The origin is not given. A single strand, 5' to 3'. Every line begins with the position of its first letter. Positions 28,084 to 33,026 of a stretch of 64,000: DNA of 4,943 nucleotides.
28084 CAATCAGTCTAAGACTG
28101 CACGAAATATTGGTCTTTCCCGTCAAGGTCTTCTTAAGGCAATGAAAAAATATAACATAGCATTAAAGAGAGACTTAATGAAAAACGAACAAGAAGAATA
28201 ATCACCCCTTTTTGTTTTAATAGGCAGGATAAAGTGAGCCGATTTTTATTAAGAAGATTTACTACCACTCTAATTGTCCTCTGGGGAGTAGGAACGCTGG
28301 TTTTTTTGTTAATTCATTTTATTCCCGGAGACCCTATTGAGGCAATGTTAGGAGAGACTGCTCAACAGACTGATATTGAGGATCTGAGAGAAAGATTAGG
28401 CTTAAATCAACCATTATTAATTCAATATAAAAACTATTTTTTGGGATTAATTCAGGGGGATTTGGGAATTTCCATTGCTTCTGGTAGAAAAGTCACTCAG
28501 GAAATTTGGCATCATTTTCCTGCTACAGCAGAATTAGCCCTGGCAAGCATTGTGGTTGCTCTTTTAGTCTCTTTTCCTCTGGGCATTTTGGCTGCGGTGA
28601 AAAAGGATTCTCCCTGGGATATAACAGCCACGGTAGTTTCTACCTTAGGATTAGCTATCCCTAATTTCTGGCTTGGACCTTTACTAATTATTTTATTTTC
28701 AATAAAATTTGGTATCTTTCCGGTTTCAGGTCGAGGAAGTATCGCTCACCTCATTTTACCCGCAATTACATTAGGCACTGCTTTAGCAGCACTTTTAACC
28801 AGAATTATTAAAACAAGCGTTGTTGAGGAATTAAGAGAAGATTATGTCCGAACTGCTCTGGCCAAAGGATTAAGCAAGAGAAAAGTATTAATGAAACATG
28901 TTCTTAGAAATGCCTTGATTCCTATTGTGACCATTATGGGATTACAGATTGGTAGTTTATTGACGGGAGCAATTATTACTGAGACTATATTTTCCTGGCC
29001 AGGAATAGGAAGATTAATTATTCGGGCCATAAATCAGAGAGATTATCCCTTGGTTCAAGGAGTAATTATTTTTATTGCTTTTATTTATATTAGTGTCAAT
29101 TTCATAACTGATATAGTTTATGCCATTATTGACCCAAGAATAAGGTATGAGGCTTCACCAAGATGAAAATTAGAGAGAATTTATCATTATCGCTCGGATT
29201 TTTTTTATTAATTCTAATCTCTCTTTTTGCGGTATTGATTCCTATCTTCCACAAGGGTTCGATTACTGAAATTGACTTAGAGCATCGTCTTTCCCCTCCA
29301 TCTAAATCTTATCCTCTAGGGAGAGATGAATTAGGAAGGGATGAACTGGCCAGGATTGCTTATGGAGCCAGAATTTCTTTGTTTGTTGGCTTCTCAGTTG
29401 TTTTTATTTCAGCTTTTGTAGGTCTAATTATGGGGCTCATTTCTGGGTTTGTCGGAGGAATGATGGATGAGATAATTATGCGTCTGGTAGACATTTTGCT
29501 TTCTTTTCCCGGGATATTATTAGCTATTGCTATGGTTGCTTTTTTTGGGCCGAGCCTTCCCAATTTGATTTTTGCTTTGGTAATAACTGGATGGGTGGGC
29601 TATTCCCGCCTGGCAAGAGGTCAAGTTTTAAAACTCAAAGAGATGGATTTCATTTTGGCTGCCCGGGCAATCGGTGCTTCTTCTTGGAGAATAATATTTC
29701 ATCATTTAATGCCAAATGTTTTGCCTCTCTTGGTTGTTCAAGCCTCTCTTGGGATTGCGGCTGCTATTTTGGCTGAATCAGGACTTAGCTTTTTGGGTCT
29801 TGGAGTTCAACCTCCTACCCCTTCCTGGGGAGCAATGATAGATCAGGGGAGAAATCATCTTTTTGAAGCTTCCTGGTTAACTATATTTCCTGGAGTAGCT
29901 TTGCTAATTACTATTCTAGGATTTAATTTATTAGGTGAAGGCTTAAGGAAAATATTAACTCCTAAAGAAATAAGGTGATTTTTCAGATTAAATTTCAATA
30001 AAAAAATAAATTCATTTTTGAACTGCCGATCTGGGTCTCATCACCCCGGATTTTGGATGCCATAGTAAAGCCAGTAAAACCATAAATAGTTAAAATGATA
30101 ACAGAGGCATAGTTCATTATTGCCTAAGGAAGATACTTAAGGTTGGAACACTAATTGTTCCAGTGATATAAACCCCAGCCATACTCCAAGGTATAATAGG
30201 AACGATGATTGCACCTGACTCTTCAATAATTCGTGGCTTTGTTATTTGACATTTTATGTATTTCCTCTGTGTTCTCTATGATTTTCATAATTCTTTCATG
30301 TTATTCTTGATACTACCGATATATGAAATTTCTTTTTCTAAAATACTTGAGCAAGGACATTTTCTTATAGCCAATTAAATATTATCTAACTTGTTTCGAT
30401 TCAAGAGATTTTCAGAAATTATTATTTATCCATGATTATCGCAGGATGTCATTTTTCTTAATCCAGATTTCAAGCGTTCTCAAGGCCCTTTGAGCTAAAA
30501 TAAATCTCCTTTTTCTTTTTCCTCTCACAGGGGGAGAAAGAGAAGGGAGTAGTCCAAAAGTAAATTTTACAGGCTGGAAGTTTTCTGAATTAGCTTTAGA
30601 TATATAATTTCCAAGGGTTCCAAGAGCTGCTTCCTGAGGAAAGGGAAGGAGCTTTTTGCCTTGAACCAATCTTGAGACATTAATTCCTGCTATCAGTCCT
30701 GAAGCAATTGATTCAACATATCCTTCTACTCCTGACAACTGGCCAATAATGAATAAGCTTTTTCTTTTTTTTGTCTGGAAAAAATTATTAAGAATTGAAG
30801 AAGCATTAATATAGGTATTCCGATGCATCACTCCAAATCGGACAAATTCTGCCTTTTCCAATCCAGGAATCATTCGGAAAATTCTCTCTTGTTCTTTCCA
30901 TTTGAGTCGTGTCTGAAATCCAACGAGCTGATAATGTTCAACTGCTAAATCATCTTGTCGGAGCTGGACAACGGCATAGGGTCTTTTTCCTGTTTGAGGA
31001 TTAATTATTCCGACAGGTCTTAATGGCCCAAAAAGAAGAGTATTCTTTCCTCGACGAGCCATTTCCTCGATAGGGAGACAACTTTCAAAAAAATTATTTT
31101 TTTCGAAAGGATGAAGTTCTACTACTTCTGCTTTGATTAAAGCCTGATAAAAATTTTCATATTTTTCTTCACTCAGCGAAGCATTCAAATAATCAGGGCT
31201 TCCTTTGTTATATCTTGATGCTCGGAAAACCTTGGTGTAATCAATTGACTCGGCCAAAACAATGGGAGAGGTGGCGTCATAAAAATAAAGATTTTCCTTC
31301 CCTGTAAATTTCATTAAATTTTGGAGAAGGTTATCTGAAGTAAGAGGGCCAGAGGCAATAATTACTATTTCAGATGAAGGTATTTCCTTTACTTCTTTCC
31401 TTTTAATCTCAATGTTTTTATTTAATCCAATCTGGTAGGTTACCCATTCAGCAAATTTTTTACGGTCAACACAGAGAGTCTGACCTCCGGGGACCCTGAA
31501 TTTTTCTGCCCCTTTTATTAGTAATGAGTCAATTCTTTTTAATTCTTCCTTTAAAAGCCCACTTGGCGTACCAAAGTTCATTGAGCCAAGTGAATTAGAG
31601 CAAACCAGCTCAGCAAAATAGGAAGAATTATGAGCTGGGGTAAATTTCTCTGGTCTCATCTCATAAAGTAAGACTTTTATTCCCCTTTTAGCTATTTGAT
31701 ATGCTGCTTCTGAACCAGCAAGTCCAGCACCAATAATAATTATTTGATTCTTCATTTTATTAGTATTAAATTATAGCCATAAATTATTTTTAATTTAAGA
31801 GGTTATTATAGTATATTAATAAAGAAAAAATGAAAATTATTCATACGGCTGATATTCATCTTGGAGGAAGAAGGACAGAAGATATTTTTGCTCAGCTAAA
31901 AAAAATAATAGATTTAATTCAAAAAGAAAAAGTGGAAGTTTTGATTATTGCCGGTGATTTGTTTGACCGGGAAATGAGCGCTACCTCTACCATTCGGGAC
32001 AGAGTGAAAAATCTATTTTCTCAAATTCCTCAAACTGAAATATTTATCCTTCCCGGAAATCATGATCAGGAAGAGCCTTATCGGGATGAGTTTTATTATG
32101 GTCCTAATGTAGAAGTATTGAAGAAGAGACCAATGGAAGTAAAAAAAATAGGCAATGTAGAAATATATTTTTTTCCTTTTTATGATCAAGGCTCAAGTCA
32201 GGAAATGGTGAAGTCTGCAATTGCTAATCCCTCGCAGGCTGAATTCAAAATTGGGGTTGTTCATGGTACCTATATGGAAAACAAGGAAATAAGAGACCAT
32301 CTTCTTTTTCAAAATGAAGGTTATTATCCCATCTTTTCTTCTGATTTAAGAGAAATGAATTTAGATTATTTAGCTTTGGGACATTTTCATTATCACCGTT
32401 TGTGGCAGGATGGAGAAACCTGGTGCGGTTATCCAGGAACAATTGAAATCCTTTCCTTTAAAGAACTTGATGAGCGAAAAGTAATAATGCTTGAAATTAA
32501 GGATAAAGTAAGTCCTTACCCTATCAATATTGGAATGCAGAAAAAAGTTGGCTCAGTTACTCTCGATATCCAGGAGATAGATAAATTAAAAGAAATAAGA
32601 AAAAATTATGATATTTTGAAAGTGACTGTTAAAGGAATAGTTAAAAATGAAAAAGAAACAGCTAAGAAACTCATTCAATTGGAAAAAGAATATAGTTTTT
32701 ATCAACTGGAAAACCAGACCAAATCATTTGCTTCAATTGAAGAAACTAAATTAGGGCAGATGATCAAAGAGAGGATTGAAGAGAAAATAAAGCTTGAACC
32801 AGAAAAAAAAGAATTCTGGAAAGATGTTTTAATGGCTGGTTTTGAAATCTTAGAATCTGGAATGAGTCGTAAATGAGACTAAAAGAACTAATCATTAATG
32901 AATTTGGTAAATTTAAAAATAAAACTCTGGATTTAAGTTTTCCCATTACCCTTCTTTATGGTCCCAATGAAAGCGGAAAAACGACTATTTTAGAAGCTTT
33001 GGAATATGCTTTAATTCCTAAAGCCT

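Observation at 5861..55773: A mosaic of stuttered words, long hairpins and mini-palindromes fills at least 12 intergenic gaps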

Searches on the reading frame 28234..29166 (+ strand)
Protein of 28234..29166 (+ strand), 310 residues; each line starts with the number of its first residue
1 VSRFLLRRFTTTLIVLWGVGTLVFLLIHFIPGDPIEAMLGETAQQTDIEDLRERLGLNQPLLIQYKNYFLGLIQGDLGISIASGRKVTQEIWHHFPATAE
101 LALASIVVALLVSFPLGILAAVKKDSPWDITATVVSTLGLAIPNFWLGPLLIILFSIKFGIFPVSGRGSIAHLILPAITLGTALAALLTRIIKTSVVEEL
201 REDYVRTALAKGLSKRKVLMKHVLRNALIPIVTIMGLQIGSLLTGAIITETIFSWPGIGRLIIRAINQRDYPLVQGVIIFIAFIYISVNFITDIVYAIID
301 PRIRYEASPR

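Call 85: search_protein_families(library=pfam, max_evalue=1e-8, proteins=[window:28234-29166:+])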
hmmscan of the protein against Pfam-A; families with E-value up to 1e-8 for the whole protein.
window:28234-29166:+ (310 aa): 2 families
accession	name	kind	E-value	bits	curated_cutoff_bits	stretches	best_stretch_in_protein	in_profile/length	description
PF00528.27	BPD_transp_1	-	3.1e-46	157.8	26.4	1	114-304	2-183/184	Binding-protein-dependent transport system inner membrane component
PF19300.4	BPD_transp_1_N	-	6.4e-15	55.8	23.8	1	1-100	1-112/114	Binding-prot-dependent transport system membrane comp, N-term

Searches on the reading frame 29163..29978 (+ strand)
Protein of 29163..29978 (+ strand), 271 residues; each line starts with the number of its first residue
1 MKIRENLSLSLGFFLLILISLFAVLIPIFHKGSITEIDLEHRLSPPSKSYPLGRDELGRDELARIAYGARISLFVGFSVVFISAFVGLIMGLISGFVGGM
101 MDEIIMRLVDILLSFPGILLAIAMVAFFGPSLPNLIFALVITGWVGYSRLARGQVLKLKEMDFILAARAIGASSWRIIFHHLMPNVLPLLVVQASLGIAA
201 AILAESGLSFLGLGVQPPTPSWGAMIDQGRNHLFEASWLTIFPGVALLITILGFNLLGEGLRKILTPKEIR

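Call 85: search_protein_families(library=pfam, max_evalue=1e-8, proteins=[window:29163-29978:+])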
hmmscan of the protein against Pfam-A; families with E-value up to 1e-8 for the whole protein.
window:29163-29978:+ (271 aa): 1 family
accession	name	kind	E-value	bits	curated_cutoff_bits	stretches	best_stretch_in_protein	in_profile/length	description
PF00528.27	BPD_transp_1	-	5.9e-30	104.8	26.4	1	87-268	1-181/184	Binding-protein-dependent transport system inner membrane component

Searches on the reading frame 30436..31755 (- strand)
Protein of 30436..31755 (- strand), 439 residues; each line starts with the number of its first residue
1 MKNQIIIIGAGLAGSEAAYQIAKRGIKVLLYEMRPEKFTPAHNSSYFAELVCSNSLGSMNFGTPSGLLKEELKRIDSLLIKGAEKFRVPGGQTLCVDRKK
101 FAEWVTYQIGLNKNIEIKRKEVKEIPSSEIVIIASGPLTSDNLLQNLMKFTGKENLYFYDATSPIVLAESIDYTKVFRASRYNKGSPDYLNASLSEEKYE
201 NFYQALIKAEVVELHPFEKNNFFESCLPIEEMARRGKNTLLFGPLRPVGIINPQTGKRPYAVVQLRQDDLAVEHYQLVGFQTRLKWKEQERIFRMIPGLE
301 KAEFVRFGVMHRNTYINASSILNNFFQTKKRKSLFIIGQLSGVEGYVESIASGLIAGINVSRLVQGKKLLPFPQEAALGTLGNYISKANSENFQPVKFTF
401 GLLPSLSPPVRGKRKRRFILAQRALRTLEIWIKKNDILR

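Call 85: search_protein_families(library=pfam, max_evalue=1e-8, proteins=[window:30436-31755:-])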
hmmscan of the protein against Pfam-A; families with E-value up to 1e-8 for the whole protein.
window:30436-31755:- (439 aa): 1 family
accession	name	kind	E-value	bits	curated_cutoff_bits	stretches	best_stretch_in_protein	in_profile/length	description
PF01134.28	GIDA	-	2.2e-95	320.5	22.1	1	4-368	1-391/391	Glucose inhibited division protein A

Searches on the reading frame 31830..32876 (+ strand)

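Call 85: search_protein_families(library=pfam, max_evalue=1e-8, proteins=[window:31830-32876:+])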
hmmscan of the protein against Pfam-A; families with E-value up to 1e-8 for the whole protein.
window:31830-32876:+ (348 aa): 2 families
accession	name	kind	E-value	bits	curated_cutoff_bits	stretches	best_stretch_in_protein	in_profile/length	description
PF00149.33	Metallophos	-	1.7e-16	61.7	21.5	1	1-187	1-189/191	Calcineurin-like phosphoesterase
PF12850.12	Metallophos_2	-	3.4e-10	40.6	27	1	1-225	1-153/154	Calcineurin-like phosphoesterase superfamily domain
